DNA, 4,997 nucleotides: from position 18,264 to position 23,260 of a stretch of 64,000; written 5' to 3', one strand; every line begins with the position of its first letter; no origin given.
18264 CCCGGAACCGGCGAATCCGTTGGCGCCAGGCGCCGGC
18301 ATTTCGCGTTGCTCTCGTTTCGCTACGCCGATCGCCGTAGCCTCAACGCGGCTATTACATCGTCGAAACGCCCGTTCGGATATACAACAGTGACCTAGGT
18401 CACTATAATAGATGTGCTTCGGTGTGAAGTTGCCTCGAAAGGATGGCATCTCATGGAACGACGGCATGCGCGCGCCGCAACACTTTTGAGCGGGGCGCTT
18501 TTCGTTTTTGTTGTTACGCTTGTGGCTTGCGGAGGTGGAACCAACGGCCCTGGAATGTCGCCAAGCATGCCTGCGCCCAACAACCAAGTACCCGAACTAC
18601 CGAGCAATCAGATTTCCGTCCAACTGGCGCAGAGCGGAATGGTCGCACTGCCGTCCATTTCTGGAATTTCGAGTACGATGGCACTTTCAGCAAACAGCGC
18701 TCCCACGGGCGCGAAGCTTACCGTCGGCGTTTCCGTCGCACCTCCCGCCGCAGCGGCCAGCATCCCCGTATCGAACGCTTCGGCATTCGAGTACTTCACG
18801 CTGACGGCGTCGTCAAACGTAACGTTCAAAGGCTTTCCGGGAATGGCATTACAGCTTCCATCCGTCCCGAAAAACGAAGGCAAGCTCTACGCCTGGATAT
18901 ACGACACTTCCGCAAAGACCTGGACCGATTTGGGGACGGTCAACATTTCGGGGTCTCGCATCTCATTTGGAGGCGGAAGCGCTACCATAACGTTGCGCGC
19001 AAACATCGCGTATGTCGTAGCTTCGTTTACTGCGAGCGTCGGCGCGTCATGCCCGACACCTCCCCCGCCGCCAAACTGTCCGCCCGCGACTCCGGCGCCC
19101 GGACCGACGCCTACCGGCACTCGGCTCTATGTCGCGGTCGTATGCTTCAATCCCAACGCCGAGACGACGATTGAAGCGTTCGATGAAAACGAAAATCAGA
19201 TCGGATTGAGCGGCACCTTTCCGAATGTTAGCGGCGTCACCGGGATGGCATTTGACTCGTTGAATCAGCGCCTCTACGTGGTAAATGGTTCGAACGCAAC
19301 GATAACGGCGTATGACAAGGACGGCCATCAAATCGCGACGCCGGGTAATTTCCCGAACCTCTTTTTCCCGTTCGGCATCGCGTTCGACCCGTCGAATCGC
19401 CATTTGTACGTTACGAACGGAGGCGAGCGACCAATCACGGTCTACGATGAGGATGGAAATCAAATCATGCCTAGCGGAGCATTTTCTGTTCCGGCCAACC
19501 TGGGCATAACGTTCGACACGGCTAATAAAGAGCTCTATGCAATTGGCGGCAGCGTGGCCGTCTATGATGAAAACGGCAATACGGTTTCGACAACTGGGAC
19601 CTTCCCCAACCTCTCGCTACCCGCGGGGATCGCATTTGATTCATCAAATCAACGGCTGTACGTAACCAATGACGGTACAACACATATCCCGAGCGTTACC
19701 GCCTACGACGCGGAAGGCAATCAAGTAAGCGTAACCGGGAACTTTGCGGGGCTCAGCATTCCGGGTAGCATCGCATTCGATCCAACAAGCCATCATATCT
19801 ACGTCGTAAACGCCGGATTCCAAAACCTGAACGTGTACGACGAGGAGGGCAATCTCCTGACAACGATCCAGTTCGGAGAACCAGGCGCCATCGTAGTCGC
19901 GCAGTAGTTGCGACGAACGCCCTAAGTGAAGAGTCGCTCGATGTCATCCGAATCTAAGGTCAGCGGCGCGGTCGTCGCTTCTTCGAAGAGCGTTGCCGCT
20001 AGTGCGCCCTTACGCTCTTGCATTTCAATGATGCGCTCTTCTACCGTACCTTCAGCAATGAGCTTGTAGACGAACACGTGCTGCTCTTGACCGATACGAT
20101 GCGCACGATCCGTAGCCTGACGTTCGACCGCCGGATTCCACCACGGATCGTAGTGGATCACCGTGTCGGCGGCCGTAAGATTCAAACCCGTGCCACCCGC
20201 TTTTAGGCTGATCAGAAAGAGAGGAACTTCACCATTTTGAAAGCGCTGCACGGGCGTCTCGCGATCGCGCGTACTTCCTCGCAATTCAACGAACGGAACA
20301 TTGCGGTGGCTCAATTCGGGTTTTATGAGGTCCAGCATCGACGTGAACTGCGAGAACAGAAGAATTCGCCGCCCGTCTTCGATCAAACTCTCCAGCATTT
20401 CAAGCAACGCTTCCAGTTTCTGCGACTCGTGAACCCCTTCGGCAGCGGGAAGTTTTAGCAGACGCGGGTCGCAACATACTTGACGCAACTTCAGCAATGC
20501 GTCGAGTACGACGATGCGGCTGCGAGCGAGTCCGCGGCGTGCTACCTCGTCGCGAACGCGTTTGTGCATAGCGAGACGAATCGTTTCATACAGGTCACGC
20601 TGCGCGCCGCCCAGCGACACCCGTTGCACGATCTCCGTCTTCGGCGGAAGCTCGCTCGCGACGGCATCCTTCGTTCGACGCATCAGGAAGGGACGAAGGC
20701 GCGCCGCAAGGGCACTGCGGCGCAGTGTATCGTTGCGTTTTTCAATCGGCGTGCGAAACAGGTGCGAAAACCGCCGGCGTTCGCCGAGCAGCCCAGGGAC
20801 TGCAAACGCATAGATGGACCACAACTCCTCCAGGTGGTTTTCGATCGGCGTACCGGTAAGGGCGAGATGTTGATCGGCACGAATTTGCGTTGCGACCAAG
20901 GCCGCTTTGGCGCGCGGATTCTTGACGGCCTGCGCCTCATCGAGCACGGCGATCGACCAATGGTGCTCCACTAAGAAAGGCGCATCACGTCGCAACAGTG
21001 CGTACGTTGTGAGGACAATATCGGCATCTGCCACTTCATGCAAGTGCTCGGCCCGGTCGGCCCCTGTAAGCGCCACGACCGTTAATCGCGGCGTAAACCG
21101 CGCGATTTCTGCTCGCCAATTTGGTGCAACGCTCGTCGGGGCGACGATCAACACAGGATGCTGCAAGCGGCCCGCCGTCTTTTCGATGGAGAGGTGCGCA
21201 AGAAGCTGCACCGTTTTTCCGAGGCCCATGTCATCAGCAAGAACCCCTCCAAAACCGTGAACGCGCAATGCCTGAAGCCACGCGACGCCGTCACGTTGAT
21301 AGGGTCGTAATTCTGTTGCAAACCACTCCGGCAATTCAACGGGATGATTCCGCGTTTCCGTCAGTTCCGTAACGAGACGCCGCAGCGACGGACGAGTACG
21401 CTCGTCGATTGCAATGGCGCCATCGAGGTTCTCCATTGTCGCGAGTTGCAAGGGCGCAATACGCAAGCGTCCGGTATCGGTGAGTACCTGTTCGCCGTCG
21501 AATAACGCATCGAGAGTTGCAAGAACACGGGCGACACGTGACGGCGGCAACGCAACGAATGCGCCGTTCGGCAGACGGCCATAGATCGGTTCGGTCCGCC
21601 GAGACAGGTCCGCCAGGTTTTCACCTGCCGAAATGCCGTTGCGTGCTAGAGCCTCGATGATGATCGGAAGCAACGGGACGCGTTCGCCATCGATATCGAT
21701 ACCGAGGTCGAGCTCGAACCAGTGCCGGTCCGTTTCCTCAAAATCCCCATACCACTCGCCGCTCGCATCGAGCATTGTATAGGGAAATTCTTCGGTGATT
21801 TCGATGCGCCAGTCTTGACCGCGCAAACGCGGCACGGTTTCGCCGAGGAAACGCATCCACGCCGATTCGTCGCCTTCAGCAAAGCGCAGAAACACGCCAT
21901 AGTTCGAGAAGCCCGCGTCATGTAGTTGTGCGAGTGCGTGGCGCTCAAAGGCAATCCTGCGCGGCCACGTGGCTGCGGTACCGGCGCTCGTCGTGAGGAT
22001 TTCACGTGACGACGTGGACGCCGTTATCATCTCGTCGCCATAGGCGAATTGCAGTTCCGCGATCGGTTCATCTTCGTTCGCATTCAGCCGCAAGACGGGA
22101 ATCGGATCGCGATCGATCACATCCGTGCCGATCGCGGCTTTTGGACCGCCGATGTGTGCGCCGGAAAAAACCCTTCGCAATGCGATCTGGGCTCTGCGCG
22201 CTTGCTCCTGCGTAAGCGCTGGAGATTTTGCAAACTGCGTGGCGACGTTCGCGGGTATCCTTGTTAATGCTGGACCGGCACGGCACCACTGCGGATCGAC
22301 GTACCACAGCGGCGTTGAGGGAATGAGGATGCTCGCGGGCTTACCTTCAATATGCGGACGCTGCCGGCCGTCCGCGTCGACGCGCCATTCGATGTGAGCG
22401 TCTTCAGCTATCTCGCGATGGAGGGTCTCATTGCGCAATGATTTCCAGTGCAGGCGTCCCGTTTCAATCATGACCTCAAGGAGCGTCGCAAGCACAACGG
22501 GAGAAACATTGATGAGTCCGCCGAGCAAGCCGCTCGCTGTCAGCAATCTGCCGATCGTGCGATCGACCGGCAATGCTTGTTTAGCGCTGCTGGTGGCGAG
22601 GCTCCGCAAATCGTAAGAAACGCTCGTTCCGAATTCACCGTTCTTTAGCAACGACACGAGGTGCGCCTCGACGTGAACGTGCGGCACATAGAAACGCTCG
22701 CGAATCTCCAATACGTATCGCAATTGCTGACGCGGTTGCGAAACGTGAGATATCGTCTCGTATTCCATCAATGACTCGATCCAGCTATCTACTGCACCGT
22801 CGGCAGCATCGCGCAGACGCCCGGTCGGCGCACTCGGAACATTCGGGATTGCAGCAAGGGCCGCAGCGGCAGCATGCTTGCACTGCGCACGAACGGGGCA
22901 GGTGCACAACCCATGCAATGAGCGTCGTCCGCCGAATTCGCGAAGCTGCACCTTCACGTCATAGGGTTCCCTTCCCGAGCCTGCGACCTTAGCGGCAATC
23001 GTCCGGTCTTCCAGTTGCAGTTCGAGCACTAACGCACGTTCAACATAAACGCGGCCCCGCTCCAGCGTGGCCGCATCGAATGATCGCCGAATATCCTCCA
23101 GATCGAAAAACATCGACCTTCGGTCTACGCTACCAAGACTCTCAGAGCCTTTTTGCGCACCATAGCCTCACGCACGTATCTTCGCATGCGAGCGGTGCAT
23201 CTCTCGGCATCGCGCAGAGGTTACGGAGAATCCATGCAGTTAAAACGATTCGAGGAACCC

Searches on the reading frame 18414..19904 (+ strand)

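Call 69: search_protein_families(library=pfam, proteins=[window:18414-19904:+], max_evalue=0.0001)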
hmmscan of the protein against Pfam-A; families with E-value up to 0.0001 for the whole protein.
window:18414-19904:+ (497 aa): 4 families
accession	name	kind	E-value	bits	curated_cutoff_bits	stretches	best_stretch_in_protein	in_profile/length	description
PF08450.18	SGL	-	1.7e-09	38.1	26.3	0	379-489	115-224/246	SMP-30/Gluconolactonase/LRE-like region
PF01436.27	NHL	-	2e-06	28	20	0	400-419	1-19/28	NHL repeat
PF10282.15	Lactonase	-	4.4e-06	26.6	21.7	0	323-476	149-319/344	Lactonase, 7-bladed beta-propeller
PF01731.26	Arylesterase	-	4.5e-05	24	21.3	0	316-344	53-81/86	Arylesterase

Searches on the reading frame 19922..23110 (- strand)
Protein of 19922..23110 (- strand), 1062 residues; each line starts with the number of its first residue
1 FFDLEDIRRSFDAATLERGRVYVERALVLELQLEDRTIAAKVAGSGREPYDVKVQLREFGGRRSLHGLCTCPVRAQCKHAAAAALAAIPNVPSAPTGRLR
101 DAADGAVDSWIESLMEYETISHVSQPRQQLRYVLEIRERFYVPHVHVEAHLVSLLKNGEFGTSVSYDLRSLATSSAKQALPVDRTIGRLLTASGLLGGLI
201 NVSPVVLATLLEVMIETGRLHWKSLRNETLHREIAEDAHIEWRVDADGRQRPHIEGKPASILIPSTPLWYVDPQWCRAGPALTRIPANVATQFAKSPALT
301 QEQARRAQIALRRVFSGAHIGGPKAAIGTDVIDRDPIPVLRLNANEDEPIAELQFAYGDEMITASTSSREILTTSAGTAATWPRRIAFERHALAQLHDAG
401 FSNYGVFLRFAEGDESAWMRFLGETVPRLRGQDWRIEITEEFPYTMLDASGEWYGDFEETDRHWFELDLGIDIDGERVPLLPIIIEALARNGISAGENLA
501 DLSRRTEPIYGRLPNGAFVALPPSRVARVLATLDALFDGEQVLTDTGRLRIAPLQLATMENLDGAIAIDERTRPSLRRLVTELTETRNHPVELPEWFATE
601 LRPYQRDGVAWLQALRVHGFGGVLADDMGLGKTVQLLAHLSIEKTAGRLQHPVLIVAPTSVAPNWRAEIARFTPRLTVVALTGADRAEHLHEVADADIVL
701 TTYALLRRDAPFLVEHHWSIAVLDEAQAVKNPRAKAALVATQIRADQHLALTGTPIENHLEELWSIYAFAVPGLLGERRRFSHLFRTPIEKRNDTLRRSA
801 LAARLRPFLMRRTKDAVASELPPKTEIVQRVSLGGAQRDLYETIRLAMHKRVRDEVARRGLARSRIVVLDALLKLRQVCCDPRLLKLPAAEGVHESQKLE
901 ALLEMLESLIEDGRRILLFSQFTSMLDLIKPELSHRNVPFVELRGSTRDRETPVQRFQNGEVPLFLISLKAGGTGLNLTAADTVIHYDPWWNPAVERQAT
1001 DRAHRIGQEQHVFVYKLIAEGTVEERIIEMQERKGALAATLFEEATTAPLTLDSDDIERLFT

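Call 69: search_protein_families(library=pfam, proteins=[window:19922-23110:-], max_evalue=0.0001)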
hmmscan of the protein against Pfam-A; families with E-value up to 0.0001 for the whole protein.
window:19922-23110:- (1062 aa): 3 families
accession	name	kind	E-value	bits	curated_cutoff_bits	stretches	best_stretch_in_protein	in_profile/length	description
PF00176.29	SNF2-rel_dom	-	1.4e-67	228.3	24.9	1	604-884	1-290/290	SNF2-related domain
PF00271.37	Helicase_C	-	8.8e-23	81.1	23.5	1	898-1007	2-110/110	Helicase conserved C-terminal domain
PF04851.21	ResIII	-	2.1e-05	24.9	22.5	1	600-756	3-163/164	Type III restriction enzyme, res subunit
